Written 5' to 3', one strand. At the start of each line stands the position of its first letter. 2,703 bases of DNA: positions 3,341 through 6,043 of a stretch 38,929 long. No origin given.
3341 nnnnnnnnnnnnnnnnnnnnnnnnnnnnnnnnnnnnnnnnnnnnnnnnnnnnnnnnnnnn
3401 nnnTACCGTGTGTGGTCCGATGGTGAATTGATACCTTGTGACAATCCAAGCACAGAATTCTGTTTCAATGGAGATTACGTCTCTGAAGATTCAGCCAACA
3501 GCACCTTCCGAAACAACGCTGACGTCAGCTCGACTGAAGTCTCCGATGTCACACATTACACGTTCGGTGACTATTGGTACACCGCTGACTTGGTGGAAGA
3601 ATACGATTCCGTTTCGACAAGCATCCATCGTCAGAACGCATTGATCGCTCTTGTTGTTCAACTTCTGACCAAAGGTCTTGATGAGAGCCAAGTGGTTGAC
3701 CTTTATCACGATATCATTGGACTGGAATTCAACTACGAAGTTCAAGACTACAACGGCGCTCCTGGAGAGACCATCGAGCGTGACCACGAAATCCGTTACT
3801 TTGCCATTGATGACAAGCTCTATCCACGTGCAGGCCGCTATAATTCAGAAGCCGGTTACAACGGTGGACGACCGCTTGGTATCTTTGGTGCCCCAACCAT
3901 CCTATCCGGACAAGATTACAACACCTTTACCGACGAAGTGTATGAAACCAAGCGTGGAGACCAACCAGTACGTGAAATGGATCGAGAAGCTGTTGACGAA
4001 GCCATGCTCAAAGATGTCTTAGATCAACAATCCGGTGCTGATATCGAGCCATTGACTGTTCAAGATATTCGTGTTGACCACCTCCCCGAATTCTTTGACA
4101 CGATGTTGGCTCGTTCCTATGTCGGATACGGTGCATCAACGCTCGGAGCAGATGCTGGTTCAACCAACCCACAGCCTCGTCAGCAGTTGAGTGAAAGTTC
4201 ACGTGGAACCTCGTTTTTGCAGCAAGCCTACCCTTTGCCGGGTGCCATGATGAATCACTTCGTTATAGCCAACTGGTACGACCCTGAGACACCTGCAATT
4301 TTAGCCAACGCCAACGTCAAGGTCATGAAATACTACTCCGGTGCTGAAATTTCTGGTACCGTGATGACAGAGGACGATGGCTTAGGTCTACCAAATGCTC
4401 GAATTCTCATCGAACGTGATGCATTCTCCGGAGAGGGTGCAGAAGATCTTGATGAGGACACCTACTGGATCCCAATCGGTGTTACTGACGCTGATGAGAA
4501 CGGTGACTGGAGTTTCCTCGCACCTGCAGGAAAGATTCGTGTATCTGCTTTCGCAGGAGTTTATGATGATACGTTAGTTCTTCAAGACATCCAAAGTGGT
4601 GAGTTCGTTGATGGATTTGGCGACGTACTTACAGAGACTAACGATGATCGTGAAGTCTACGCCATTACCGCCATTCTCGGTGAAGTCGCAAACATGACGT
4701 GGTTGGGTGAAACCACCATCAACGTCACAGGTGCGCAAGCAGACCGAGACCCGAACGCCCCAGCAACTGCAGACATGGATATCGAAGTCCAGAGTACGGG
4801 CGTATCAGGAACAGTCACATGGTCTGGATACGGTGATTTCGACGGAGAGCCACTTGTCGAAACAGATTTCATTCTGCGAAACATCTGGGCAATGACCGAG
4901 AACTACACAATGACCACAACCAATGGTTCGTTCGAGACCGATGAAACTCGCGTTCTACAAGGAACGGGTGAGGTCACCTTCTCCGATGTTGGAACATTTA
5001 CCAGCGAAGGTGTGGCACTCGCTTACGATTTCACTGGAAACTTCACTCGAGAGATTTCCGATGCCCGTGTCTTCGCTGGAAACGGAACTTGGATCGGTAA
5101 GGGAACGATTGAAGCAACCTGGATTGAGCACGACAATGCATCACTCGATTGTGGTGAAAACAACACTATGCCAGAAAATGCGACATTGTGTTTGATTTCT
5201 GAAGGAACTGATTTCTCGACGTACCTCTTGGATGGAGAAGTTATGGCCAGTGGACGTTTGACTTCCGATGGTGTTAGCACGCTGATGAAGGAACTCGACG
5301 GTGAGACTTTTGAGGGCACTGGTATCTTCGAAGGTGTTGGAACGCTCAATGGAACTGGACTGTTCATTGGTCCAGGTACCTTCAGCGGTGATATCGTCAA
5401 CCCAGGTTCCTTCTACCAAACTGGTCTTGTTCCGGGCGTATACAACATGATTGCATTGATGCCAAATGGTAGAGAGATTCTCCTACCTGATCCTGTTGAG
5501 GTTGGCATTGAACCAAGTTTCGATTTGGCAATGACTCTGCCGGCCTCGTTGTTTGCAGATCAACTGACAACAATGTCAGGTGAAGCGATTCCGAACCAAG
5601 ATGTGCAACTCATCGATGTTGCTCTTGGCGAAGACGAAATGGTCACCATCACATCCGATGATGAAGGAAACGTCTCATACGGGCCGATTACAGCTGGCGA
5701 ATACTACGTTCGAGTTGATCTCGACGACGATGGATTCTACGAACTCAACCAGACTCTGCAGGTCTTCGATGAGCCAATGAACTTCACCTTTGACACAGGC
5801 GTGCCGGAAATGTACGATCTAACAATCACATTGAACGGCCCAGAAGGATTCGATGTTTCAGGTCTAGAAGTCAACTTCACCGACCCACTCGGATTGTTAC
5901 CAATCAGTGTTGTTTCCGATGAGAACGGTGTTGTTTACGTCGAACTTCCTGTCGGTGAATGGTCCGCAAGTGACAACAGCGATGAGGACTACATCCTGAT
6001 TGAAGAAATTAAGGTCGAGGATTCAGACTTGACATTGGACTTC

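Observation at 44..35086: Candidate integrated surface glyco-adhesin island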

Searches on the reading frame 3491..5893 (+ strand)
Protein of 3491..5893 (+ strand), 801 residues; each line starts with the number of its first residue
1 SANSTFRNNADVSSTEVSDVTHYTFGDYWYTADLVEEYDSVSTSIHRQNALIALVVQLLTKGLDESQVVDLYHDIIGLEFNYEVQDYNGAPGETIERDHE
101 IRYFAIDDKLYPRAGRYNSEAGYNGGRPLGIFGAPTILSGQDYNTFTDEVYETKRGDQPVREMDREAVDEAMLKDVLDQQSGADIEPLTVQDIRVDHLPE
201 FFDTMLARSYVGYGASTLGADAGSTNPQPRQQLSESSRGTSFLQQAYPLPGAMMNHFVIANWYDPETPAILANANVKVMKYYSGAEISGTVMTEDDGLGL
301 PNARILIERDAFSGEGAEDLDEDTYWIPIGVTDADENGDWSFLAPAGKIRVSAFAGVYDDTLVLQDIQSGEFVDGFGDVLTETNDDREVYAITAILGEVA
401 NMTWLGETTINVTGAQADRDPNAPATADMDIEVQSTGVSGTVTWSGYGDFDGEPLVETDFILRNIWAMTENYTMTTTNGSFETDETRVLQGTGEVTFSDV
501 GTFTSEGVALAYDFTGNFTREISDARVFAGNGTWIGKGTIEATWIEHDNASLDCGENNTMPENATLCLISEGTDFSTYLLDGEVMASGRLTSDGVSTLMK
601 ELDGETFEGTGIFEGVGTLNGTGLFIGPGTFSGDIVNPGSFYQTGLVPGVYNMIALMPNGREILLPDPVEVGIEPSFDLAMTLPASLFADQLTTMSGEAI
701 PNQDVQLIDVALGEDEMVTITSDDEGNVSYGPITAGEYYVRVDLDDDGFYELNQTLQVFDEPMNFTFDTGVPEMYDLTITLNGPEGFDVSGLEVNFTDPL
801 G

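Call 47: search_solved_structures(query=A3, max_evalue=1)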
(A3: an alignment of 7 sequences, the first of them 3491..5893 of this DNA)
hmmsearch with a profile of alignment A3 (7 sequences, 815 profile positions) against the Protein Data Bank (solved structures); distinct sequences matched with E-value up to 1: 1.
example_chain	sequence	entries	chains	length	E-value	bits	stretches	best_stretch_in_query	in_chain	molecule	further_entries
2v5t_A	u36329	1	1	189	0.89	10.7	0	548-599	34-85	NEURAL CELL ADHESION MOLECULE 2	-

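Call 59: predict_structure(alignment_id=A3)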
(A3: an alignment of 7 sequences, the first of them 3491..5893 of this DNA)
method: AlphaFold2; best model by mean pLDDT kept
length: 801 residues; sequences in the alignment: 7
mean_pLDDT: 38.2   pTM: 0.26
mean pLDDT of the five models: 38.2, 36.9, 34.0, 31.3, 30.6
residues with pLDDT >= 90: 0; 70-90: 59; 50-70: 144; < 50: 598
segments of 3 or more residues with pLDDT < 50: 1-148, 195-284, 314-324, 357-400, 424-428, 434-689, 759-784, 791-801
pLDDT, mean of each block of 10 residues (from residue 1): 27 36 37 36 34 37 33 32 26 27 30 36 31 28 44 66 66 73 71 48 30 21 21 21 20 19 23 20 54 61 69 45 51 75 69 60 37 31 29 40 65 62 48 37 23 21 21 27 27 27 26 24 22 27 26 30 31 31 25 25 28 26 19 20 23 26 25 23 28 60 70 67 63 58 59 53 37 43 50 42 33
secondary structure, 60 per line:
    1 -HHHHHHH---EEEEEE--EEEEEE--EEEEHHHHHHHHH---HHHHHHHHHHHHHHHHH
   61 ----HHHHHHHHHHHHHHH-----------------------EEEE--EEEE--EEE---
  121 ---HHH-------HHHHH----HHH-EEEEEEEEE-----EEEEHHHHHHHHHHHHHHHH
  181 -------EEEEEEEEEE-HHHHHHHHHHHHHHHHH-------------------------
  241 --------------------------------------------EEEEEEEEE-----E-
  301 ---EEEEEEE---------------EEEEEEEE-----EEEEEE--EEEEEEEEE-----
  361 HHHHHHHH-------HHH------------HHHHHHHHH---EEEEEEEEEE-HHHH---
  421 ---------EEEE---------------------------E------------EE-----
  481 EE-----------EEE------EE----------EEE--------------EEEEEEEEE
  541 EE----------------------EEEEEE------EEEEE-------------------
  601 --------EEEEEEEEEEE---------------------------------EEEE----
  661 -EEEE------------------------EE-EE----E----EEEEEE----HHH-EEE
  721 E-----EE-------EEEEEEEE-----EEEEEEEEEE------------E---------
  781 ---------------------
elements in order (helices of 4 or more, strands of 3 or more residues): H2-8 E12-17 E20-25 E28-31 H32-40 H44-60 H65-79 E103-106 E109-112 E115-117 H134-138 E147-155 E161-164 H165-180 E188-197 H199-215 E285-293 E304-310 E326-333 E339-344 E347-355 H361-368 H391-399 E403-412 H414-417 E430-433 E494-496 E515-517 E532-542 E565-570 E577-581 E609-619 E653-656 E662-665 E704-709 E718-721 E736-743 E749-758
